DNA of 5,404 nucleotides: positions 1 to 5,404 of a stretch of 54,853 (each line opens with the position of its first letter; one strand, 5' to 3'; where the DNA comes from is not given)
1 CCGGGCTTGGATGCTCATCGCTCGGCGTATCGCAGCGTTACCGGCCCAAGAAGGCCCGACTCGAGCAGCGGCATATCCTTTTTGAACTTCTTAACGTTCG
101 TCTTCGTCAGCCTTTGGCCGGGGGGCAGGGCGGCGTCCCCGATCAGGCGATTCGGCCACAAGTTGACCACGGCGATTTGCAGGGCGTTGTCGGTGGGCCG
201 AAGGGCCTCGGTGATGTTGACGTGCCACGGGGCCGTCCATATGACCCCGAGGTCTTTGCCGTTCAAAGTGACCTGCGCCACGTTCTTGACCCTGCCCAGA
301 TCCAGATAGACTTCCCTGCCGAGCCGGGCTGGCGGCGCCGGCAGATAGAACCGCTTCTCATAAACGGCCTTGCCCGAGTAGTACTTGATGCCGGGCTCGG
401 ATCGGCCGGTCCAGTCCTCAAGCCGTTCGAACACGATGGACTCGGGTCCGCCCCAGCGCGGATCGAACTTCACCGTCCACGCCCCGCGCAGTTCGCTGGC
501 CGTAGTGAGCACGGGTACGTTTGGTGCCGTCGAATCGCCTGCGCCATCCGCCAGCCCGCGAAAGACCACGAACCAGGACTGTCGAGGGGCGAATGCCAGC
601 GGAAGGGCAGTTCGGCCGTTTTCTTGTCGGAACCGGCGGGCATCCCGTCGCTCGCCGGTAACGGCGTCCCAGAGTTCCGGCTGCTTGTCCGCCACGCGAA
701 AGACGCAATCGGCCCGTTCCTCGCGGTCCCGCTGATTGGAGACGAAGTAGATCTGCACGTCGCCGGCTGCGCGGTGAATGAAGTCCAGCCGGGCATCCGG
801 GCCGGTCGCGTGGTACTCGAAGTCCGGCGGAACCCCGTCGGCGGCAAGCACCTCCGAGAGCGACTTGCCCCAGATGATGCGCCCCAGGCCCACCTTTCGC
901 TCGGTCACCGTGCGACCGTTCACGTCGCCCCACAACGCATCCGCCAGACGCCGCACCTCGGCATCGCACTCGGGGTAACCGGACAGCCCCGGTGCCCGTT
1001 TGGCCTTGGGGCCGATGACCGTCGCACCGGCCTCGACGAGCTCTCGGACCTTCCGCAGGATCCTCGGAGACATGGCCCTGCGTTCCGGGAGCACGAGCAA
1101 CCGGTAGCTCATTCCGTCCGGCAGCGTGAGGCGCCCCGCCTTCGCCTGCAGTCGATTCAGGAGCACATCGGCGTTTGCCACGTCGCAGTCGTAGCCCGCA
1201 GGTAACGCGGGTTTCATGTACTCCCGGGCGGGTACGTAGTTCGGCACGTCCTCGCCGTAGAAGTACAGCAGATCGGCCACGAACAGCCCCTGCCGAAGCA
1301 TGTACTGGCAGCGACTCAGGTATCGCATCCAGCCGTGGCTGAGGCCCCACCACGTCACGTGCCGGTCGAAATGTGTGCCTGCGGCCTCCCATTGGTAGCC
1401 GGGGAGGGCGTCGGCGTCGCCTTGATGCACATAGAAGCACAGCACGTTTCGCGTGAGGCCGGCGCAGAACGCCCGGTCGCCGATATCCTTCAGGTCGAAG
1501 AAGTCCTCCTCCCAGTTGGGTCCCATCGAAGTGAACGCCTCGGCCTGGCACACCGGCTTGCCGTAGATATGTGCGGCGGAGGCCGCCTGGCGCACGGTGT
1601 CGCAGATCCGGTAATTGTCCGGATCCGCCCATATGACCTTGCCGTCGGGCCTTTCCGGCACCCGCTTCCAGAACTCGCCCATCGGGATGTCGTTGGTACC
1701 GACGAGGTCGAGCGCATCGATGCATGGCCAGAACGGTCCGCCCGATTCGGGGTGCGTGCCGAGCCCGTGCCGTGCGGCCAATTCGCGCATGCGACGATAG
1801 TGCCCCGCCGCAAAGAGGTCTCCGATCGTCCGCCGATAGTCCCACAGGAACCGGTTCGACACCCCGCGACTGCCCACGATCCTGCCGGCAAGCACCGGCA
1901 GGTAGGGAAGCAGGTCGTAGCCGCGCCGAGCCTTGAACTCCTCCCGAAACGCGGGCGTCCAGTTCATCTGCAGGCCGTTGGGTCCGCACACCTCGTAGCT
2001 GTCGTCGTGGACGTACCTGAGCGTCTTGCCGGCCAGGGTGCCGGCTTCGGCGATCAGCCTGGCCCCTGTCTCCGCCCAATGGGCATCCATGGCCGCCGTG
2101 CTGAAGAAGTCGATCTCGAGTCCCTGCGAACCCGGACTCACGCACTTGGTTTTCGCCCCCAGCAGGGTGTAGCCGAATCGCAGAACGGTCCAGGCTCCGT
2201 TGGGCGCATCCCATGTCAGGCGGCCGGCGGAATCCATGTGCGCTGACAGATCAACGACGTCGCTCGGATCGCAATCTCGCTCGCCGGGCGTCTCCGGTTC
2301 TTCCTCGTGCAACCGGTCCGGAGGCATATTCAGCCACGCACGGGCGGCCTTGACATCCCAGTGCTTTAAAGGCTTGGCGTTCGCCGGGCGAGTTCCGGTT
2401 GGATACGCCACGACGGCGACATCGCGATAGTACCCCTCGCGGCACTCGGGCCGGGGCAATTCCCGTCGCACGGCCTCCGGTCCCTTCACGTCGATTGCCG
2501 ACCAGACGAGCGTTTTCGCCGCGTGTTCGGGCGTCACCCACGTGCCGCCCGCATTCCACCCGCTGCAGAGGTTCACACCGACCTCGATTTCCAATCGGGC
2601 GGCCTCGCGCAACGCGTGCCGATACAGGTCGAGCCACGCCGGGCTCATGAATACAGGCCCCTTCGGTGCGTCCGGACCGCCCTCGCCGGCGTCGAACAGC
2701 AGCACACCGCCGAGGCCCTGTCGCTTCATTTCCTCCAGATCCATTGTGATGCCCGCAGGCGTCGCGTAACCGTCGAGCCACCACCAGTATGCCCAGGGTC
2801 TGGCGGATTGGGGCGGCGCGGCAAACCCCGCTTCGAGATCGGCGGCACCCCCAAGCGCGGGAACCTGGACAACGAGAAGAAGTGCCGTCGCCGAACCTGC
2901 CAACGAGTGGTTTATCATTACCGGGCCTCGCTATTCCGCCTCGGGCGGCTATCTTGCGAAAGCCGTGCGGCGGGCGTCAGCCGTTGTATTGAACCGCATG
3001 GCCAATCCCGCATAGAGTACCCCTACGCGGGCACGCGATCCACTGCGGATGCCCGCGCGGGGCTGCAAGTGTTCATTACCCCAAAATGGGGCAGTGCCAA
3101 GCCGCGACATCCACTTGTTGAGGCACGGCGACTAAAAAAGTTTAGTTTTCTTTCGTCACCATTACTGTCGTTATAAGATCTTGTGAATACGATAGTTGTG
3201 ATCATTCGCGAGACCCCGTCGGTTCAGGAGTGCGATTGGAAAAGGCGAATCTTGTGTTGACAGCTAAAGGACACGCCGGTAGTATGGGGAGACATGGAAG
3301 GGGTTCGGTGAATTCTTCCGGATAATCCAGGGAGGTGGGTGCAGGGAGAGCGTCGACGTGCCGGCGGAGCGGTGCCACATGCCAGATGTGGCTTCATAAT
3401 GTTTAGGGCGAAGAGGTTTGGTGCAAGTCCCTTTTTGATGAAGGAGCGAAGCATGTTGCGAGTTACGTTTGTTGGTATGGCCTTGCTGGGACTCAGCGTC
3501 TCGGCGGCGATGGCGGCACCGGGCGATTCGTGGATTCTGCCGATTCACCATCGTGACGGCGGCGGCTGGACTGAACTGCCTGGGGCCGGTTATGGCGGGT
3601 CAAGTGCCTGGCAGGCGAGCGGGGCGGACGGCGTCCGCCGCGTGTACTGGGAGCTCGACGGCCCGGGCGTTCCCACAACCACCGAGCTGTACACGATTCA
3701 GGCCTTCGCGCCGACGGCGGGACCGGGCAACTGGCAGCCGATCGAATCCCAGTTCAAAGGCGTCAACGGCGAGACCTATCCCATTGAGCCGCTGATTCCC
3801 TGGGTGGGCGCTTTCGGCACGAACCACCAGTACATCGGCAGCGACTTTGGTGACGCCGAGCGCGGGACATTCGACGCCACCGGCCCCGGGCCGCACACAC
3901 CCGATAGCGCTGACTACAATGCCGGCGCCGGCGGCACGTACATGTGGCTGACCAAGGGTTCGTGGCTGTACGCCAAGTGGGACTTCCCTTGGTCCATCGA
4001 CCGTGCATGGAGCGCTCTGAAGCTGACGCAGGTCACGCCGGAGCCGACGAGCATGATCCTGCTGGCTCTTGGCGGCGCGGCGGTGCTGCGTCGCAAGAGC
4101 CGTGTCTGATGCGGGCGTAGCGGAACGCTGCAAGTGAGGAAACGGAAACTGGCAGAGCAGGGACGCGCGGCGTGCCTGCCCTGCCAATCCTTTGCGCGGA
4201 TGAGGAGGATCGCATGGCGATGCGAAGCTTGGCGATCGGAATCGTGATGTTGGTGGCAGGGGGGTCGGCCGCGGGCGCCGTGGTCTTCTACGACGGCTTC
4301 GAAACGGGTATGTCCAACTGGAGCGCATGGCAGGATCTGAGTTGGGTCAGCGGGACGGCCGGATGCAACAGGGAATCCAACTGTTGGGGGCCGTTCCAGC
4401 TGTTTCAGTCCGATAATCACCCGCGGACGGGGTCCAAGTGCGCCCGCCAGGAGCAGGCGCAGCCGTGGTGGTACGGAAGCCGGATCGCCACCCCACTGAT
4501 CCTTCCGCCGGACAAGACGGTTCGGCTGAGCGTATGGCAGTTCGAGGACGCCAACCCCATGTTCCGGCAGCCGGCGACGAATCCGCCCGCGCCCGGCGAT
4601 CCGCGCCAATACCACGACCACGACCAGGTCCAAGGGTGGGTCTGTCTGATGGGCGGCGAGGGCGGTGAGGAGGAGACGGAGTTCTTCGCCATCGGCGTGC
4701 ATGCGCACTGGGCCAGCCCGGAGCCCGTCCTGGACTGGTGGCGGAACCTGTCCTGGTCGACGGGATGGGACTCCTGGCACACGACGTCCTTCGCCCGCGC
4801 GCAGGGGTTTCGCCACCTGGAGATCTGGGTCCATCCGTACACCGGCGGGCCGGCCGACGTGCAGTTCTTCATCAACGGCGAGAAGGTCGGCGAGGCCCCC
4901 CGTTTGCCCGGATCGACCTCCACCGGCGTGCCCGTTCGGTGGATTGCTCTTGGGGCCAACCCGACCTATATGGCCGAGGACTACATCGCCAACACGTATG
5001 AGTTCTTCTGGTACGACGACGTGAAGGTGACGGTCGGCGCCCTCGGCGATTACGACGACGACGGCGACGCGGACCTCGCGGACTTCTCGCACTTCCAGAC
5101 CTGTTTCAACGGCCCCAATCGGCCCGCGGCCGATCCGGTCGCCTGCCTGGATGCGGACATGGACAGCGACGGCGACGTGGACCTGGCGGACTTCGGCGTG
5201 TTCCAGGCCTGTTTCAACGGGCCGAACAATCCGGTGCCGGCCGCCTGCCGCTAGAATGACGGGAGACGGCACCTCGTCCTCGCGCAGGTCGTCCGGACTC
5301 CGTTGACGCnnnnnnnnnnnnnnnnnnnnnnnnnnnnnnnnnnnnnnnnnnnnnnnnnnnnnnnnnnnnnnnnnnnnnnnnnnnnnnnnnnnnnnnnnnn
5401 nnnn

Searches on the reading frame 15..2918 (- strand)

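Call 73: search_protein_families(library=pfam, proteins=[window:15-2918:-], max_evalue=0.001)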
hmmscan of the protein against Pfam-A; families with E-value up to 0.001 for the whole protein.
window:15-2918:- (967 aa): 2 families
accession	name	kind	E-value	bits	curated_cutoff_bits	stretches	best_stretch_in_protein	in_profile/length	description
PF17132.9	Glyco_hydro_106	-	4.1e-192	641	29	1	34-759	2-738/743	alpha-L-rhamnosidase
PF22666.2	Glyco_hydro_2_N2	-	8.7e-06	26.3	27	1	851-919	50-119/167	Glycosyl hydrolase 2 galactose-binding domain-like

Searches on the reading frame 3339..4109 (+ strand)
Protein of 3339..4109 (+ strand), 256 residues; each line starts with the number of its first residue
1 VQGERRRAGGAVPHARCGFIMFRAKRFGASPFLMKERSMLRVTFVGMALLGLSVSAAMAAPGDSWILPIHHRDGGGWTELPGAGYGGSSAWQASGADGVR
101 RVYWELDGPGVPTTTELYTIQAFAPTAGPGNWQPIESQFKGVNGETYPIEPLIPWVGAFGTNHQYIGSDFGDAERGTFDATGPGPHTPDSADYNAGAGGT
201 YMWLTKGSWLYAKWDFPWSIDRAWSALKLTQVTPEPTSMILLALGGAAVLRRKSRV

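Call 73: search_protein_families(library=pfam, proteins=[window:3339-4109:+], max_evalue=0.001)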
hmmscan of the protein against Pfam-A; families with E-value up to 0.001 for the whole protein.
window:3339-4109:+ (256 aa): 1 family
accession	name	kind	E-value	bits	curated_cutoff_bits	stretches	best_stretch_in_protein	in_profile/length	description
PF07589.16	PEP-CTERM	-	9.8e-05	22.7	20.7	1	233-253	2-24/24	PEP-CTERM motif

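Call 96: search_protein_families(library=pfam, proteins=[window:3339-4109:+], max_evalue=1)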
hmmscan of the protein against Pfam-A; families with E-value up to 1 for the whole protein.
window:3339-4109:+ (256 aa): 1 family
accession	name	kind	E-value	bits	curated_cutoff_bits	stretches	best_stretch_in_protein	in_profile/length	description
PF07589.16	PEP-CTERM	-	9.8e-05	22.7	20.7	1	233-253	2-24/24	PEP-CTERM motif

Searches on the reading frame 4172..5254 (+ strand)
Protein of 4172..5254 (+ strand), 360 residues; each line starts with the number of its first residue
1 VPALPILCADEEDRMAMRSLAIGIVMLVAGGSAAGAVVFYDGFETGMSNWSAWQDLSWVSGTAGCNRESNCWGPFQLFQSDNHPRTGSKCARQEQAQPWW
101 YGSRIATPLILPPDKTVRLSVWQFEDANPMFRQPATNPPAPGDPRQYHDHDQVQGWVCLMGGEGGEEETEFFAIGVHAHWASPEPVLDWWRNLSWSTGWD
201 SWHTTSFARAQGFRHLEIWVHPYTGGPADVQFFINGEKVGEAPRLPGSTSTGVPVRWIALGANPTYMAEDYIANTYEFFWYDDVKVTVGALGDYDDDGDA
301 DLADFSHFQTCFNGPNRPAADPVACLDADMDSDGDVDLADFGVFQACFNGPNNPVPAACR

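Call 48: search_protein_families(library=pfam, proteins=[window:4172-5254:+], max_evalue=0.001)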
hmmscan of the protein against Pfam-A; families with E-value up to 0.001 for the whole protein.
window:4172-5254:+ (360 aa): 0 families

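Call 85: search_protein_families(library=ncbifam, proteins=[window:4172-5254:+], max_evalue=10)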
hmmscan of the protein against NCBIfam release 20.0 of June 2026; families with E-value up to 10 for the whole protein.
window:4172-5254:+ (360 aa): 0 families

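Call 96: search_protein_families(library=pfam, proteins=[window:4172-5254:+], max_evalue=1)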
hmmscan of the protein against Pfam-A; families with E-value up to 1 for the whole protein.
window:4172-5254:+ (360 aa): 2 families
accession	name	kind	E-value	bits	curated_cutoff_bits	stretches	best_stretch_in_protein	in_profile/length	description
PF13015.12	PRKCSH_1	-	0.05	13.7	23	1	274-327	51-103/154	Glucosidase II beta subunit-like protein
PF00404.24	Dockerin_1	-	0.17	12.5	22.9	1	291-341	1-49/57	Dockerin type I domain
